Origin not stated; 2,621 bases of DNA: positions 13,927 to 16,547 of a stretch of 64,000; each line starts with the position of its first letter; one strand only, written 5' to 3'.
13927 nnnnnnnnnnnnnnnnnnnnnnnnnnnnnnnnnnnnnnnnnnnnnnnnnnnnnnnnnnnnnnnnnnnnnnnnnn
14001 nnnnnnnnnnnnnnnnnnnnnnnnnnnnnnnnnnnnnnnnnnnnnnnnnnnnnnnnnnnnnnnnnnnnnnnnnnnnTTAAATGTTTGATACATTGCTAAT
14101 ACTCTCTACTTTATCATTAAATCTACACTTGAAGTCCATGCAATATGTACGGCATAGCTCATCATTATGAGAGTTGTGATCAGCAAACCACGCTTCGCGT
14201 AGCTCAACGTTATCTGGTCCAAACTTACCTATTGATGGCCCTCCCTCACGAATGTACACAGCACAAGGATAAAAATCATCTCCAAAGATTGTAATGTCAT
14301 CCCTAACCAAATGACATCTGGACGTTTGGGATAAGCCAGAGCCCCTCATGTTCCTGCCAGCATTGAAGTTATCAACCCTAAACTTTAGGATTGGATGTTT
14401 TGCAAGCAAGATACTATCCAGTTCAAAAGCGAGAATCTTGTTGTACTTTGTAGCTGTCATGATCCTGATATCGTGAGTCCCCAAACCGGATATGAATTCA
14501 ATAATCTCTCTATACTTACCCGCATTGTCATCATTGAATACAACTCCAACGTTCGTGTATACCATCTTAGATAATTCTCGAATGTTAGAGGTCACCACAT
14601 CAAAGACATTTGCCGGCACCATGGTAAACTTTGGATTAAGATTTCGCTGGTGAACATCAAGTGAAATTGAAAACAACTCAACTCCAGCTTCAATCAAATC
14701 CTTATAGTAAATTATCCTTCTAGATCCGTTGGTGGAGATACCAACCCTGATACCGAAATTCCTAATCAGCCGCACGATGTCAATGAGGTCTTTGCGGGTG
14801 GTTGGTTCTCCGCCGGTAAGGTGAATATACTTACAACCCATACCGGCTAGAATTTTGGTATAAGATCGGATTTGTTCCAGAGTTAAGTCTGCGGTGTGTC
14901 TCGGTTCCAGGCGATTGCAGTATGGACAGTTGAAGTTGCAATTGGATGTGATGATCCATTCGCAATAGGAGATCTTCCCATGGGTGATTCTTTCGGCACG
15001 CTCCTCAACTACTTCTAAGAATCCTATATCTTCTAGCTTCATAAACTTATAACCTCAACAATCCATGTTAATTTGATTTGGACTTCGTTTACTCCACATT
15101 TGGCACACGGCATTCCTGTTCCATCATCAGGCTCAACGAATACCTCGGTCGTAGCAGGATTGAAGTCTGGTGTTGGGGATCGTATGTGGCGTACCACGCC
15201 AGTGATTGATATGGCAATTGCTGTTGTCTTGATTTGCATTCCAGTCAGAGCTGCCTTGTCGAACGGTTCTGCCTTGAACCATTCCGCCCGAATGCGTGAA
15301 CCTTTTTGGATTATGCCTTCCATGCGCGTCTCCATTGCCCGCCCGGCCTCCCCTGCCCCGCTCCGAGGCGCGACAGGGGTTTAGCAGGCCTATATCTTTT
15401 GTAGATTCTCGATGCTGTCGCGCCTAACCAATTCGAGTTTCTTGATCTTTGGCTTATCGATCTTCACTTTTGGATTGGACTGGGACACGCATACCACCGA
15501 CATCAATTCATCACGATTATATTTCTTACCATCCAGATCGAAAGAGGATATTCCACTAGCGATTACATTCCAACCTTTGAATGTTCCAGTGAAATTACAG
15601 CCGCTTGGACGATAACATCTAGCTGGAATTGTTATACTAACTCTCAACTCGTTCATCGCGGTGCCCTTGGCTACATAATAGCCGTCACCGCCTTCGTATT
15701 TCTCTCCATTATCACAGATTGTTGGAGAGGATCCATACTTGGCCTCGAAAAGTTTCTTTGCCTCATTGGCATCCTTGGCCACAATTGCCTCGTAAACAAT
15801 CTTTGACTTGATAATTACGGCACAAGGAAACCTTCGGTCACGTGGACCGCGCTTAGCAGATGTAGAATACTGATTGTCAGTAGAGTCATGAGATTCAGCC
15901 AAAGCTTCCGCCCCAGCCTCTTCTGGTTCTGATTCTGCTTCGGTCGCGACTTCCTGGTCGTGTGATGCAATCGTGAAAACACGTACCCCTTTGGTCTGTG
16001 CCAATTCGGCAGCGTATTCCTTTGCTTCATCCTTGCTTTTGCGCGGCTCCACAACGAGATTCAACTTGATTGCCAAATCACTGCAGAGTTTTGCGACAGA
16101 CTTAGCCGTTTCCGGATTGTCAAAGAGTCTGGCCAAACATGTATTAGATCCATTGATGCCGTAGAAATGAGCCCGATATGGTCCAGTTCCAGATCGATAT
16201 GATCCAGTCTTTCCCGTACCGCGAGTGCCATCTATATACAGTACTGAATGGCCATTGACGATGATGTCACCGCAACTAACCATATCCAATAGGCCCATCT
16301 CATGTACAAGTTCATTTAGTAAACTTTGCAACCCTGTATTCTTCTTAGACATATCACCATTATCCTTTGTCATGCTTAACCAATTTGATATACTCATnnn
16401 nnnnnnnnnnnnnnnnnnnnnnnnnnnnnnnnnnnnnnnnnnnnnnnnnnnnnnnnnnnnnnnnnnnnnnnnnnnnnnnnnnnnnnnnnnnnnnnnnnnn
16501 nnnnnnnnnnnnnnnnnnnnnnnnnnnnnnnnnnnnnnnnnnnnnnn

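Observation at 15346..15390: Conserved ~40-bp GC-rich dyad motif directly upstream of two paralogous small genes (second copy at 56222-56265)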

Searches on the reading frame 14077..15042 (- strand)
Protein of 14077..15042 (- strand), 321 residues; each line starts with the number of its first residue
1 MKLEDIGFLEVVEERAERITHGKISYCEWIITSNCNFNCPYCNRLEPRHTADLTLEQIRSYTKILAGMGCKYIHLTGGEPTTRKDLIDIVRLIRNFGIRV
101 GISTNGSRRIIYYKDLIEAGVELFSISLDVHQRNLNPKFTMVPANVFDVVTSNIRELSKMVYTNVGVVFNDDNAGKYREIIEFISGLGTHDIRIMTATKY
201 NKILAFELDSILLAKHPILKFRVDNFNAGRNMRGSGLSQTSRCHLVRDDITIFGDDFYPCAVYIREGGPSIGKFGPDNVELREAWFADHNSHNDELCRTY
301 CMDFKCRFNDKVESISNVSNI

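Call 14: search_protein_families(library=pfam, proteins=[window:14077-15042:-], max_evalue=0.01)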
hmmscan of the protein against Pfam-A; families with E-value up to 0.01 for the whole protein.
window:14077-15042:- (321 aa): 2 families
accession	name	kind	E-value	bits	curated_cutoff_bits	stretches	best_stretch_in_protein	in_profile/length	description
PF04055.27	Radical_SAM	-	1.8e-23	83.9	29.5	1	30-184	2-166/166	Radical SAM superfamily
PF13353.11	Fer4_12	-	0.0038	18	22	0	32-95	12-79/137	4Fe-4S single cluster domain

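Call 40: search_protein_families(library=phrogs, proteins=[window:14077-15042:-], max_evalue=0.001)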
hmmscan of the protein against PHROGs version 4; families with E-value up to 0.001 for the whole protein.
window:14077-15042:- (321 aa): 6 families
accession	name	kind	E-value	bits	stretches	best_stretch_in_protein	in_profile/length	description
phrog_13987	-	other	2e-10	41.5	1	27-221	17-192/274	radical SAM domain-containing protein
phrog_21308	-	other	5.3e-08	32.4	1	30-114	418-509/735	radical SAM domain-containing protein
phrog_1802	-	other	7.1e-08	32.7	1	31-191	50-230/556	radical SAM domain-containing protein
phrog_2076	-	moron, auxiliary metabolic gene and host takeover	1.3e-07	32.4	1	31-198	37-208/247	QueE-like radical SAM domain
phrog_15140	-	other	0.00054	20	1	26-95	88-157/366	radical SAM domain-containing protein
phrog_16999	-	other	0.00061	20.5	0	31-122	17-114/288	Fe-S oxidoreductase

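Call 74: search_protein_families(library=ncbifam, proteins=[window:14077-15042:-], max_evalue=0.01)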
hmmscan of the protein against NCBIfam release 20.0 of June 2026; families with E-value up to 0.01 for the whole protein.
window:14077-15042:- (321 aa): 53 families (the best 25 are shown)
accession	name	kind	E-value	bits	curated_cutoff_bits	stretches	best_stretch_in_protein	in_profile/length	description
TIGR02668.1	moaA_archaeal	equivalog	3.6e-24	85.3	325.25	1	30-196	15-185/303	GTP 3',8-cyclase MoaA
TIGR02666.1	moaA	equivalog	1.7e-22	79.9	284.05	1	31-188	16-184/336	GTP 3',8-cyclase MoaA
NF001199.0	PRK00164.2-1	equivalog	7.7e-21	74.5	231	1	31-185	18-176/308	GTP 3',8-cyclase MoaA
NF045574.1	sacti_mat_StsB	exception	1.4e-16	60.5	625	1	18-201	89-273/466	StsB family radical SAM/SPASM domain sactipeptide maturase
TIGR04317.1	W_rSAM_matur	equivalog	1.6e-16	60.4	380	1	31-195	10-182/349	tungsten cofactor oxidoreductase radical SAM maturase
TIGR02495.1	NrdG2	equivalog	1.7e-15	56.9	131.15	1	30-128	21-121/193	anaerobic ribonucleoside-triphosphate reductase activating protein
NF045702.1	rSAM_GDGT_ether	equivalog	6.5e-15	54.7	450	1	30-183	91-252/486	tetraether lipid synthase Tes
TIGR04545.1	rSAM_ahbD_hemeb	equivalog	7.4e-15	55.2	500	1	28-194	3-172/339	heme b synthase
NF045646.2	rSAM_Se_TrsS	equivalog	4.1e-14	52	490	1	31-138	92-205/441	radical SAM (seleno)protein TrsS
TIGR02109.1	PQQ_syn_pqqE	equivalog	1.6e-13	50.3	381.35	1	31-198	13-183/358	pyrroloquinoline quinone biosynthesis protein PqqE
TIGR04054.1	rSAM_NirJ1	equivalog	7e-13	47.9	650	1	17-184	28-197/387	putative heme d1 biosynthesis radical SAM protein NirJ1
TIGR04546.1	rSAM_ahbC_deAc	equivalog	1.3e-12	47.2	650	1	27-173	41-189/390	12,18-didecarboxysiroheme deacetylase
TIGR04466.1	rSAM_BlsE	equivalog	1.5e-12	47.7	400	1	31-218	9-196/327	cytosylglucuronate decarboxylase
TIGR04053.2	TIGR04053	equivalog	1.7e-12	47.3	395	1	29-188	12-177/366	TIGR04053 family radical SAM/SPASM domain-containing protein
NF038283.1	viperin_w_prok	equivalog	1.8e-12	47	180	1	28-138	5-124/281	viperin family antiviral radical SAM protein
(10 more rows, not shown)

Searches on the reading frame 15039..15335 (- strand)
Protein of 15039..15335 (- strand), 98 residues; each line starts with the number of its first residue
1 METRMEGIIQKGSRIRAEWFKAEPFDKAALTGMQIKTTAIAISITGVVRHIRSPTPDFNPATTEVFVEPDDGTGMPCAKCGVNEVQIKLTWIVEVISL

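Call 14: search_protein_families(library=pfam, proteins=[window:15039-15335:-], max_evalue=0.01)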
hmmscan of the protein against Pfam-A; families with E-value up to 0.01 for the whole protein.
window:15039-15335:- (98 aa): 0 families

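Call 16: find_homologous_proteins(query=window:15039-15335:-, max_evalue=0.01)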
Query window:15039-15335:- (98 aa): 10 proteins with E <= 0.01 among 10 candidates.
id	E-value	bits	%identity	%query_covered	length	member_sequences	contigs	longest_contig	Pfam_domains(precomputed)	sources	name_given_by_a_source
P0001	2.5e-53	196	97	96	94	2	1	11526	-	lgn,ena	-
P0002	1.2e-38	149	73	96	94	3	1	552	-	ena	-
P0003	8.8e-37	143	74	93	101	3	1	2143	-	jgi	jgi:hypothetical protein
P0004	2.4e-34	135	66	100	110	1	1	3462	-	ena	-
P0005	1.7e-32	129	66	96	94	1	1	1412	-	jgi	jgi:hypothetical protein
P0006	7.4e-32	127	68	93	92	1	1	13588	-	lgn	-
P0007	1.1e-27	114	62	96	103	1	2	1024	-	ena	-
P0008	2.4e-20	90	51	90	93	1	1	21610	-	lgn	-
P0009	8.9e-17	79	62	67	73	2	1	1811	-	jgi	-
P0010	3.1e-8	51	38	93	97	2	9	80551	-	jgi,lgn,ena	jgi:hypothetical protein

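Call 17: find_encoding_contigs(protein=P0001, flank=6000, max_places=3)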
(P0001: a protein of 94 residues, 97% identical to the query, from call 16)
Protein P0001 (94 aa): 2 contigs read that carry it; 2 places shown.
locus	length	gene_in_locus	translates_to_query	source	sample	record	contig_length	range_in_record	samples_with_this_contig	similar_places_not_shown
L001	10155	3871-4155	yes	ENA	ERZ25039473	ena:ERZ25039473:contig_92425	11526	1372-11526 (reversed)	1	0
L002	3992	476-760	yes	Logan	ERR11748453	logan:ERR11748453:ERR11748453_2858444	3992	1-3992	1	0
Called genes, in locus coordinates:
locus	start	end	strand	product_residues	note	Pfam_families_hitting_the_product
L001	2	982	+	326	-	?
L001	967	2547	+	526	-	PF14311:DUF4379 (faint)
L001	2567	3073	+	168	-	-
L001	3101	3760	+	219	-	-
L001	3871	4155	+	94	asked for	-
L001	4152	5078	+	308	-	PF04055:Radical_SAM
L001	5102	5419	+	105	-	-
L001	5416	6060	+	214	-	-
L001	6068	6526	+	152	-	-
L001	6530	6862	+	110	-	-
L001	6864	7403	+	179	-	PF00270:DEAD (weak), PF04851:ResIII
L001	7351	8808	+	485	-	-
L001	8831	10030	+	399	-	-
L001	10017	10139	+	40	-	-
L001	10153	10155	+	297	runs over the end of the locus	PF14243:R2K_3, PF18299:R2K_2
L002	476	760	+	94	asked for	-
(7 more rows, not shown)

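Call 18: find_encoding_contigs(protein=P0006, flank=6000, max_places=3)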
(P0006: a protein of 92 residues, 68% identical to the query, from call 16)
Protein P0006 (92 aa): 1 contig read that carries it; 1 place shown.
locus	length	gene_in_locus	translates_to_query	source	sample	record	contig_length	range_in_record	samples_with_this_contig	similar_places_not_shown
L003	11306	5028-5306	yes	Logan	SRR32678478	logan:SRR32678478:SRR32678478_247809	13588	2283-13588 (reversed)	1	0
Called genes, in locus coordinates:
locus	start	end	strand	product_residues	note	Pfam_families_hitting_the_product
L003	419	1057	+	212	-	-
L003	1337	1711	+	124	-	PF00216:Bac_DNA_binding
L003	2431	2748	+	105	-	-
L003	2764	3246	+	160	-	-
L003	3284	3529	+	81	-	-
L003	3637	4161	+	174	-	-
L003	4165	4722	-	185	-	-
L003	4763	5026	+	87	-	-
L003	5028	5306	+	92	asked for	-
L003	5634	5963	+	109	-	-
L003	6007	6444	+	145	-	-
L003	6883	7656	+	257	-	PF05175:MTS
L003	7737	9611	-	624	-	PF13589:HATPase_c_3 (weak)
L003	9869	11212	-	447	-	-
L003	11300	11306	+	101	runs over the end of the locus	PF20137:BubE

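Call 19: find_encoding_contigs(protein=P0008, flank=6000, max_places=3)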
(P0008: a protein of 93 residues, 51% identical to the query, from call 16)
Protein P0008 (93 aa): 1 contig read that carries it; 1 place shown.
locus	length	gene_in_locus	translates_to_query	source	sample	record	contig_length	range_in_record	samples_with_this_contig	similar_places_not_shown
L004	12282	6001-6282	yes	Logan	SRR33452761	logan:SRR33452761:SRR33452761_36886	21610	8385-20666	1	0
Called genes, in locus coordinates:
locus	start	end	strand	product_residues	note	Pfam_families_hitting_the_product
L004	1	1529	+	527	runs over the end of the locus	PF14311:DUF4379 (faint), PF21817:CapR (faint)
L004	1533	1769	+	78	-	-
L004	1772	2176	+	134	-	-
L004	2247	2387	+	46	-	-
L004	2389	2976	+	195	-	PF01661:Macro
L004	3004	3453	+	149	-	PF03013:Pyr_excise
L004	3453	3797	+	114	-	-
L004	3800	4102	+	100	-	-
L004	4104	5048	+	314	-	PF01145:Band_7 (weak)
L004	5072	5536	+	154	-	-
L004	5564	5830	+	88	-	-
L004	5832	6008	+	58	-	-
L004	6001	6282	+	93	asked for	-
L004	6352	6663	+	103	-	-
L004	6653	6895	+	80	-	-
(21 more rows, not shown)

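Call 20: find_encoding_contigs(protein=P0010, flank=6000, max_places=4)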
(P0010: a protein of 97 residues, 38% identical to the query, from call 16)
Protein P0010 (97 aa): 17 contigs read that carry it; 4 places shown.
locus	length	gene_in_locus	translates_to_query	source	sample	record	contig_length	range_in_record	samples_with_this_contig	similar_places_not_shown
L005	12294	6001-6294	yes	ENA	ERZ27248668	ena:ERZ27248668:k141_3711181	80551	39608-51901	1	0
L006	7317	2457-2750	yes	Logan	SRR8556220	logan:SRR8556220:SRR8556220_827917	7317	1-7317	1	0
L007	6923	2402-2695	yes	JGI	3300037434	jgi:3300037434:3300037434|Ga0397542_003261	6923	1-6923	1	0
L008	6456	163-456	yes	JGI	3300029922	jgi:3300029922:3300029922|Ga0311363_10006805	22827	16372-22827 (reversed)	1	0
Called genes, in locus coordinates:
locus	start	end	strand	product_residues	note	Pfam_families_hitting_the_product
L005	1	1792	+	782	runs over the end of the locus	PF06689:zf-C4_ClpX, PF05203:Hom_end_hint, PF05204:Hom_end (faint), PF14528:LAGLIDADG_3 (faint), PF00004:AAA, PF07724:AAA_2, PF10431:ClpB_D2-small (weak)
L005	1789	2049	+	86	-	-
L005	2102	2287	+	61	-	-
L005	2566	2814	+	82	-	-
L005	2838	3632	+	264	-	-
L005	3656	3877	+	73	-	-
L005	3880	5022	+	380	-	-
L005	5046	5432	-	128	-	-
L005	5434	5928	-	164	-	-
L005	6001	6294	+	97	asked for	-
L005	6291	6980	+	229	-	-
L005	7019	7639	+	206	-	-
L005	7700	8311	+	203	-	PF13532:2OG-FeII_Oxy_2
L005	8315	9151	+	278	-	PF08902:DUF1848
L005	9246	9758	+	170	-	-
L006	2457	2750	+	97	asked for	-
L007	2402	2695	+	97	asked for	-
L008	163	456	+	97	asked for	-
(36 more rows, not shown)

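Call 30: find_encoding_contigs(protein=P0004, flank=4000, max_places=2)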
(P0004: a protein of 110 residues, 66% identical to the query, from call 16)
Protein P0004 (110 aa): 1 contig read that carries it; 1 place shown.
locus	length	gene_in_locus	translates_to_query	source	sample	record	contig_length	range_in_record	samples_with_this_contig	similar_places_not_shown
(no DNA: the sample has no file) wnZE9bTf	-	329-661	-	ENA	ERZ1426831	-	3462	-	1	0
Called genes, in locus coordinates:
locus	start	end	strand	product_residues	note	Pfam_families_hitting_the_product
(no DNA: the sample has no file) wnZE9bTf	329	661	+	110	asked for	-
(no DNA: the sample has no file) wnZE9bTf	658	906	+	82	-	-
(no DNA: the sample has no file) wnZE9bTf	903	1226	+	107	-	-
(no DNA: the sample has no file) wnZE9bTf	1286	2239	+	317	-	PF04055:Radical_SAM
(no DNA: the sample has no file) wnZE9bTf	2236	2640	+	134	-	-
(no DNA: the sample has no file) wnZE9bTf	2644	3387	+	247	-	PF10021:PARG_cat_microb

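Call 31: find_encoding_contigs(protein=P0003, flank=4000, max_places=2)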
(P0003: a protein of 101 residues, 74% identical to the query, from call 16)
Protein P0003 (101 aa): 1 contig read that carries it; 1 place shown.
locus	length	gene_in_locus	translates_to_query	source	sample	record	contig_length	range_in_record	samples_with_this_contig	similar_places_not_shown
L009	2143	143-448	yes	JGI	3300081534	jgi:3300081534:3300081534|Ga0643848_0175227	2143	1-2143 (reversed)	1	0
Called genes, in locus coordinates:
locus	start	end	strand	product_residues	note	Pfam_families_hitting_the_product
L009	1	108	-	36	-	?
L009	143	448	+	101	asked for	-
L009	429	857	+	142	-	-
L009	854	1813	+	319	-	PF04055:Radical_SAM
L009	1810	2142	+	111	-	?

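Call 32: find_encoding_contigs(protein=P0005, flank=4000, max_places=2)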
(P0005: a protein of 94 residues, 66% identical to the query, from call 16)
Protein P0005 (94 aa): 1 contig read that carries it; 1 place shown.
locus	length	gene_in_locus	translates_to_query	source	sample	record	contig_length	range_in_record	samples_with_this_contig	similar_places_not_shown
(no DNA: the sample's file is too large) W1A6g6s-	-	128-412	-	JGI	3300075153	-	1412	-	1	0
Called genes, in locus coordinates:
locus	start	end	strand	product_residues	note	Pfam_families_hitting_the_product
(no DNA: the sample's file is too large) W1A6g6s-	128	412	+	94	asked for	-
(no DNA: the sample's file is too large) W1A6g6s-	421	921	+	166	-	-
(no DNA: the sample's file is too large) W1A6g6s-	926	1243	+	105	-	-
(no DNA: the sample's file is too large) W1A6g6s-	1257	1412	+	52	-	?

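Call 33: find_encoding_contigs(protein=P0009, flank=4000, max_places=2)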
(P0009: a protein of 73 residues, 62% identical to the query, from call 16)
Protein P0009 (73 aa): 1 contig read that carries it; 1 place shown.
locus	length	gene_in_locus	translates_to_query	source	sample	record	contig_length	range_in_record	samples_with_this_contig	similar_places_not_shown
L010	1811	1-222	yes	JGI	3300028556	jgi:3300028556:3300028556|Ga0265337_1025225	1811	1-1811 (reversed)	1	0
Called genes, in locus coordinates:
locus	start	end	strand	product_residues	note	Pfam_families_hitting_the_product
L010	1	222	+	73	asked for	?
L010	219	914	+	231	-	-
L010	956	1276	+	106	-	-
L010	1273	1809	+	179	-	?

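Call 40: search_protein_families(library=phrogs, proteins=[window:15039-15335:-], max_evalue=0.001)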
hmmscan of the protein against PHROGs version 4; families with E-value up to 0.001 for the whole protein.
window:15039-15335:- (98 aa): 0 families

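Call 57: find_related_loci(query=A2, collection=viral_contigs, flank=4000)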
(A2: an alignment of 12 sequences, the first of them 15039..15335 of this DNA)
Query A2 (98 aa) in viral_contigs; peptide patterns used: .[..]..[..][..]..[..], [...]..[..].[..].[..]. (x = any residue, [..] = any of these).
31 stretches matched a pattern, but none encodes a relative of the query by tblastn (E <= 1e-3).

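Call 73: search_solved_structures(query=A3, max_evalue=10)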
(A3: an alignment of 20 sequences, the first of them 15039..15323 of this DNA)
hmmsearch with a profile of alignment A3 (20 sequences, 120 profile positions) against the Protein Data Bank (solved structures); distinct sequences matched with E-value up to 10: 3.
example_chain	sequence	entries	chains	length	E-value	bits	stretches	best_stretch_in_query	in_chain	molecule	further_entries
1m06_G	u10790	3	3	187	0.75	12.4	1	21-110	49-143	Major spike protein | Major Spike Protein G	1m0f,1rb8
1pk3_A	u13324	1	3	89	1.2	11.8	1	72-95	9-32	Sex comb on midleg CG9495-PA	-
1pk1_B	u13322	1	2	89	1.2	11.7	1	72-95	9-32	Sex comb on midleg CG9495-PA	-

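Call 74: search_protein_families(library=ncbifam, proteins=[window:15039-15323:-], max_evalue=0.01)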
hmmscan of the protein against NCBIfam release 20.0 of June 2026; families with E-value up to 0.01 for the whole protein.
window:15039-15323:- (94 aa): 0 families

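Call 81: predict_structure(alignment_id=A4)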
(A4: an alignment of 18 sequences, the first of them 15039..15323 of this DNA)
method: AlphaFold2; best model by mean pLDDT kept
length: 94 residues; sequences in the alignment: 18
mean_pLDDT: 81.2   pTM: 0.68
mean pLDDT of the five models: 81.2, 77.2, 76.0, 75.1, 74.9
residues with pLDDT >= 90: 38; 70-90: 35; 50-70: 14; < 50: 7
segments of 3 or more residues with pLDDT < 50: 23-26, 28-30
pLDDT, mean of each block of 10 residues (from residue 1): 80 82 50 74 92 84 92 90 91 74
secondary structure, 60 per line:
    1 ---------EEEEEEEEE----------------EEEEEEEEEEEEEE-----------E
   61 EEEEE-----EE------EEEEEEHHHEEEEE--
elements in order: E10-18 E35-48 E60-65 E79-84 E88-92

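Call 101: search_dna_similar(query=window:15039-15323:-, collection=phages, mode=protein, max_evalue=0.001, max_rows=15)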
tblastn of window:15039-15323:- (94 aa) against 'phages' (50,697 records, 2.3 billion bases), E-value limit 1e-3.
No match.

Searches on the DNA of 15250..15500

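Call 68: search_rna_families(source=window, start=15250, end=15500, threshold=evalue, max_evalue=10)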
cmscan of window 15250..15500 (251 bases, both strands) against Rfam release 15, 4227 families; matches with E-value up to 10: 2.
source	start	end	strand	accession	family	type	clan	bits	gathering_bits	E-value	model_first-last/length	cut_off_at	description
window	15375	15402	+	RF00489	ctRNA_p42d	Gene; antisense;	-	13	50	5.8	1-46/46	no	ctRNA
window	15333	15369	-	RF01383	GRIK4_3p_UTR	Gene;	-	11.8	38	9.7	3-66/94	no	GRIK4 3 prime UTR element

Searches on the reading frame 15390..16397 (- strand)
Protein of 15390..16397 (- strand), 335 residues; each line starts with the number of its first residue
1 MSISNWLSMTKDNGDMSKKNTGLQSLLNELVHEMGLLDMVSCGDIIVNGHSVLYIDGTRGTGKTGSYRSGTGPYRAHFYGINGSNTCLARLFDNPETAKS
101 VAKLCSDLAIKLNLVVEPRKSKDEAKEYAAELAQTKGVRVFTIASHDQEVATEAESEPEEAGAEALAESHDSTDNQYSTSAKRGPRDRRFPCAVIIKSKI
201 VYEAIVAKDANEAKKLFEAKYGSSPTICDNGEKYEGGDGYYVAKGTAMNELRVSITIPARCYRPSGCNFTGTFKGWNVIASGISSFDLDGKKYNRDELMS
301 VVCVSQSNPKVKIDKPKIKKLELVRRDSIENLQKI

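Call 14: search_protein_families(library=pfam, proteins=[window:15390-16397:-], max_evalue=0.01)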
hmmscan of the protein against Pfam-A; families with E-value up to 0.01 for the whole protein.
window:15390-16397:- (335 aa): 1 family
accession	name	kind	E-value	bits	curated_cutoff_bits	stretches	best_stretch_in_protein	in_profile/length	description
PF13401.12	AAA_22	-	0.0095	16.7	27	0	49-142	4-89/130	AAA domain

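Call 40: search_protein_families(library=phrogs, proteins=[window:15390-16397:-], max_evalue=0.001)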
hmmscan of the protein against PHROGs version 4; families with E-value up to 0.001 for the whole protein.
window:15390-16397:- (335 aa): 0 families

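Call 74: search_protein_families(library=ncbifam, proteins=[window:15390-16397:-], max_evalue=0.01)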
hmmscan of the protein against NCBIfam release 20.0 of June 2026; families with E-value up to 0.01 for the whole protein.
window:15390-16397:- (335 aa): 0 families
